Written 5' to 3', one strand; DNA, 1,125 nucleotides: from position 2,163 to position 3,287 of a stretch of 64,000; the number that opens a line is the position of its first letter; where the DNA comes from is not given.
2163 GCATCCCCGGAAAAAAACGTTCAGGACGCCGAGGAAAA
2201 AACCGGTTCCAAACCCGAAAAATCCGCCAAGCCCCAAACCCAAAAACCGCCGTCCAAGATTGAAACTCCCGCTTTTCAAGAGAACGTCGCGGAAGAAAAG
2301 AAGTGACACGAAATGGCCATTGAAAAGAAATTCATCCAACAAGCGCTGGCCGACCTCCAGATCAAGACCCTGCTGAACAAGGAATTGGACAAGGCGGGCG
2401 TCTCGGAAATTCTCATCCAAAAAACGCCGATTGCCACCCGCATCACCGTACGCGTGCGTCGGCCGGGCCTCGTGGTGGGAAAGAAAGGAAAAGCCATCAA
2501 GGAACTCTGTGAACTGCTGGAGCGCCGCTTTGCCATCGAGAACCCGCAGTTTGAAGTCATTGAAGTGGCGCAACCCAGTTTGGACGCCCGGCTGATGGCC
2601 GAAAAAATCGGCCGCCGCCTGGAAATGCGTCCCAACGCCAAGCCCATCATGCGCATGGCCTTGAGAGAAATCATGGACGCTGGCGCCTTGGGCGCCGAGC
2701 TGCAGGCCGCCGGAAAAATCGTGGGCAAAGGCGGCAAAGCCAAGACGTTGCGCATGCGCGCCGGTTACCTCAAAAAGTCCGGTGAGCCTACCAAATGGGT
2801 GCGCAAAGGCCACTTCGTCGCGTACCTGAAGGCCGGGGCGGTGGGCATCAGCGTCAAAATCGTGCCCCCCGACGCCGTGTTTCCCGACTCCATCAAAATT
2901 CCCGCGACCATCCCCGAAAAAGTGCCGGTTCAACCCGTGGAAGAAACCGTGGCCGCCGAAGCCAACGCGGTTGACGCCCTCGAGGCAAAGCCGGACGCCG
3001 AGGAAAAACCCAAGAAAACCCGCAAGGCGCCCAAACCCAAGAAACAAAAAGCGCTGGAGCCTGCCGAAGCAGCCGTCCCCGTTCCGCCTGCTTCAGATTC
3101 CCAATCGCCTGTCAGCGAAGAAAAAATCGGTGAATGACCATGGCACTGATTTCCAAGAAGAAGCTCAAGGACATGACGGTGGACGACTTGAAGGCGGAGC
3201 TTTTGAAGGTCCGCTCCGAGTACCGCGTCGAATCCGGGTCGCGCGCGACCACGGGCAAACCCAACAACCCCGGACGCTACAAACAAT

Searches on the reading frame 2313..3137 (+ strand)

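Call 65: search_protein_families(library=pfam, proteins=[window:2313-3137:+], max_evalue=0.00001)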
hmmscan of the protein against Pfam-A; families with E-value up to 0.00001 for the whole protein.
window:2313-3137:+ (274 aa): 2 families
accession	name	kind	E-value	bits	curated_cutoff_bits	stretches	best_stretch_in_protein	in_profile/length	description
PF07650.23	KH_2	-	2.1e-14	53.5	22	1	17-88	2-76/78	KH domain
PF00189.25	Ribosomal_S3_C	-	4.4e-10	40.4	34.1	1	100-183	2-83/83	Ribosomal protein S3, C-terminal domain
